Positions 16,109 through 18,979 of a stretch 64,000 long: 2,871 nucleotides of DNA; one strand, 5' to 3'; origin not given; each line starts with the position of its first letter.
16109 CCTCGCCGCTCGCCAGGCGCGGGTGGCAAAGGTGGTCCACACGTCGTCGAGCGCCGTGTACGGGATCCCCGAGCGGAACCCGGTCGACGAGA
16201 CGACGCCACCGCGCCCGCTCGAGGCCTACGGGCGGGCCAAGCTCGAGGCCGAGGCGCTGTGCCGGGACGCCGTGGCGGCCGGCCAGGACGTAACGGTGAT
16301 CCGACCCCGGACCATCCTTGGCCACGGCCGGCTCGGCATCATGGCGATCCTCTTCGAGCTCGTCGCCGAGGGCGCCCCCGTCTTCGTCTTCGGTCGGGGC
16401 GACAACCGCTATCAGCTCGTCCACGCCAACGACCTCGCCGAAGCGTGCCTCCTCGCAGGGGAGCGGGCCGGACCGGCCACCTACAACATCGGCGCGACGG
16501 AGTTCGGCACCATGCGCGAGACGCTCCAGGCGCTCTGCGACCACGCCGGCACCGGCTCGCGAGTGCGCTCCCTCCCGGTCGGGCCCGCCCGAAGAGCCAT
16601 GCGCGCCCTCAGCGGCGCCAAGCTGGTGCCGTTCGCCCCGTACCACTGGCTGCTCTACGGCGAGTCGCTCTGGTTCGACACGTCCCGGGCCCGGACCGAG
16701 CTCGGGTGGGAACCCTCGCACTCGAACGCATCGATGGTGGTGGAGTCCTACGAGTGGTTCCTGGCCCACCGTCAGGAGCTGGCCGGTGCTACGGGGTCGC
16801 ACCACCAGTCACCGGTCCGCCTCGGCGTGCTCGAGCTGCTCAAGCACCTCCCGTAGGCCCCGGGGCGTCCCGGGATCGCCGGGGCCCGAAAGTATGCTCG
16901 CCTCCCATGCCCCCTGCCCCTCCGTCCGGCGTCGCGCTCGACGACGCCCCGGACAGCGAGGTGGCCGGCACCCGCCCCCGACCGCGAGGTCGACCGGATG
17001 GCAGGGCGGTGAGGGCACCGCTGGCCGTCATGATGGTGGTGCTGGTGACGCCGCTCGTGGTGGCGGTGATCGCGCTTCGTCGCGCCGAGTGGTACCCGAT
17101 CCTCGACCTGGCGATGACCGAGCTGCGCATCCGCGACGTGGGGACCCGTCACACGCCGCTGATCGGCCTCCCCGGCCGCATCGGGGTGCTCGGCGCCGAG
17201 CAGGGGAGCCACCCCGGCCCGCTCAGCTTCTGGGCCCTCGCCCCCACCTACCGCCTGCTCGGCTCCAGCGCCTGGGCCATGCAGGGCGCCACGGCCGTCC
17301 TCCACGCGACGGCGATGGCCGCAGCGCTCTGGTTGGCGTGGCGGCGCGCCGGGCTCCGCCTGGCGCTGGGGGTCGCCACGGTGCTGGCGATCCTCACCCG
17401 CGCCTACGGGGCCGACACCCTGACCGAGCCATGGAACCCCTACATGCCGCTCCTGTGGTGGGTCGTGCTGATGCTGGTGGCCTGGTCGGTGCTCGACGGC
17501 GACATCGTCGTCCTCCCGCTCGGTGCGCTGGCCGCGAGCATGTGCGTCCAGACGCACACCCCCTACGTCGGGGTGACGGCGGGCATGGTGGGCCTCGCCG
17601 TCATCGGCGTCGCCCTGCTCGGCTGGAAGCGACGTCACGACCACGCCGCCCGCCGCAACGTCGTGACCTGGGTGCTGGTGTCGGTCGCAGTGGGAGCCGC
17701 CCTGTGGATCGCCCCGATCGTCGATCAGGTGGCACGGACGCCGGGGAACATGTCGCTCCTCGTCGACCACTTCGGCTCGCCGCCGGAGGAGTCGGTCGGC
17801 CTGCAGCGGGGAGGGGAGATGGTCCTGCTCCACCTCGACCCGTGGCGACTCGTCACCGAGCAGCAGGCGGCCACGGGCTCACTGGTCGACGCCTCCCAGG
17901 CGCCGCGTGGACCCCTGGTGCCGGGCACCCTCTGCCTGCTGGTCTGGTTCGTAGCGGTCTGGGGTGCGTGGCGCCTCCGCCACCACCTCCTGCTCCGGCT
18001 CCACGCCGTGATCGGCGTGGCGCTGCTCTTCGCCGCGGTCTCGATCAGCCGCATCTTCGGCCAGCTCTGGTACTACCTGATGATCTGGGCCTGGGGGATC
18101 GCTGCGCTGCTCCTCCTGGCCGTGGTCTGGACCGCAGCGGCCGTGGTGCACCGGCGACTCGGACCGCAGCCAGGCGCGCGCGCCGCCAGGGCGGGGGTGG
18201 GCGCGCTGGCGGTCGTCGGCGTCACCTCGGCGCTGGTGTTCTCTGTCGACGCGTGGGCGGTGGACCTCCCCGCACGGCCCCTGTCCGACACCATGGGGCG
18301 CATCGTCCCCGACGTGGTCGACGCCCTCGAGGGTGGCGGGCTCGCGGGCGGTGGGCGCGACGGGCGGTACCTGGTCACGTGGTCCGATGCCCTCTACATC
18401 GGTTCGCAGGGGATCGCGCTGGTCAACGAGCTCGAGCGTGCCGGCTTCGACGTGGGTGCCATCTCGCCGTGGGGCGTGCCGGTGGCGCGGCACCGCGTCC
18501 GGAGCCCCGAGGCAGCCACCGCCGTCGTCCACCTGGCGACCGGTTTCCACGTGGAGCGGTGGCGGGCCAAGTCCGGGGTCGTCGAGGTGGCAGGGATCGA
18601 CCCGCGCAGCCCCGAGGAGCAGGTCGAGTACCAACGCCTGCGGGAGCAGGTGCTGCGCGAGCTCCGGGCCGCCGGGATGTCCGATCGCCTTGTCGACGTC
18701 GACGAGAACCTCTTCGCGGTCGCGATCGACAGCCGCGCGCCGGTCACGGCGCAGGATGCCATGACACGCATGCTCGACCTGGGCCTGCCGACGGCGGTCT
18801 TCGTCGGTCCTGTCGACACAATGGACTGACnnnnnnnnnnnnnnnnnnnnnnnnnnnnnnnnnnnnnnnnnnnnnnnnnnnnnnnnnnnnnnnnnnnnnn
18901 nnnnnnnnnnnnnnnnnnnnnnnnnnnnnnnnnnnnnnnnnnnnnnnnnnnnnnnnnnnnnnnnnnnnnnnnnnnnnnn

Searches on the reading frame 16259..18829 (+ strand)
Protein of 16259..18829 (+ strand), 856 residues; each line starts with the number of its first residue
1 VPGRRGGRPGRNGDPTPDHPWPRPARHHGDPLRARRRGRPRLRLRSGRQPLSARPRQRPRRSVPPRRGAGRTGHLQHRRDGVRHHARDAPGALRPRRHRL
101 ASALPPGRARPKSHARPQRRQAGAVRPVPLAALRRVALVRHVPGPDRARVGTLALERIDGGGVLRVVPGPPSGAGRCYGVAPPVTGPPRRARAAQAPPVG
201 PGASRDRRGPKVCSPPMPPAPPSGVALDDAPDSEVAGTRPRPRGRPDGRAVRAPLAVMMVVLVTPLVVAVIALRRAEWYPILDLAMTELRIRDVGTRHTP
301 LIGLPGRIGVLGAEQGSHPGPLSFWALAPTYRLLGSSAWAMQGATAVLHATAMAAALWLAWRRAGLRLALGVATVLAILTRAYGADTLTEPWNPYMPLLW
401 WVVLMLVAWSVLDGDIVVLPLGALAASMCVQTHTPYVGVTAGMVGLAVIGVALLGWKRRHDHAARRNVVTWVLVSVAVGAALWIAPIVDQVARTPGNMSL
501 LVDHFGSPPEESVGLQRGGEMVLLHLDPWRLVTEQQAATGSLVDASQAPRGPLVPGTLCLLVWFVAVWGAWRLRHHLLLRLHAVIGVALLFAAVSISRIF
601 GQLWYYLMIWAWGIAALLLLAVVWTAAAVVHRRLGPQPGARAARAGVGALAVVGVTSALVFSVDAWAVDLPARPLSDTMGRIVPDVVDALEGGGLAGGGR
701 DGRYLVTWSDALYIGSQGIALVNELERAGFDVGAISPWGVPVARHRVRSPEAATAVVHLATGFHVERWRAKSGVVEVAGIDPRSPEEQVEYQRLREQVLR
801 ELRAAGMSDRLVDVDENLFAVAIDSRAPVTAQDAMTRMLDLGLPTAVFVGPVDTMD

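Call 6: search_protein_families(library=pfam, proteins=[window:16259-18829:+], max_evalue=0.01)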
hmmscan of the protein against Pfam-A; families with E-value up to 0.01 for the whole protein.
window:16259-18829:+ (856 aa): 0 families

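Call 8: search_protein_families(library=ncbifam, proteins=[window:16259-18829:+], max_evalue=0.01)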
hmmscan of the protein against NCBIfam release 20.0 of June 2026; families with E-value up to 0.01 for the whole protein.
window:16259-18829:+ (856 aa): 0 families
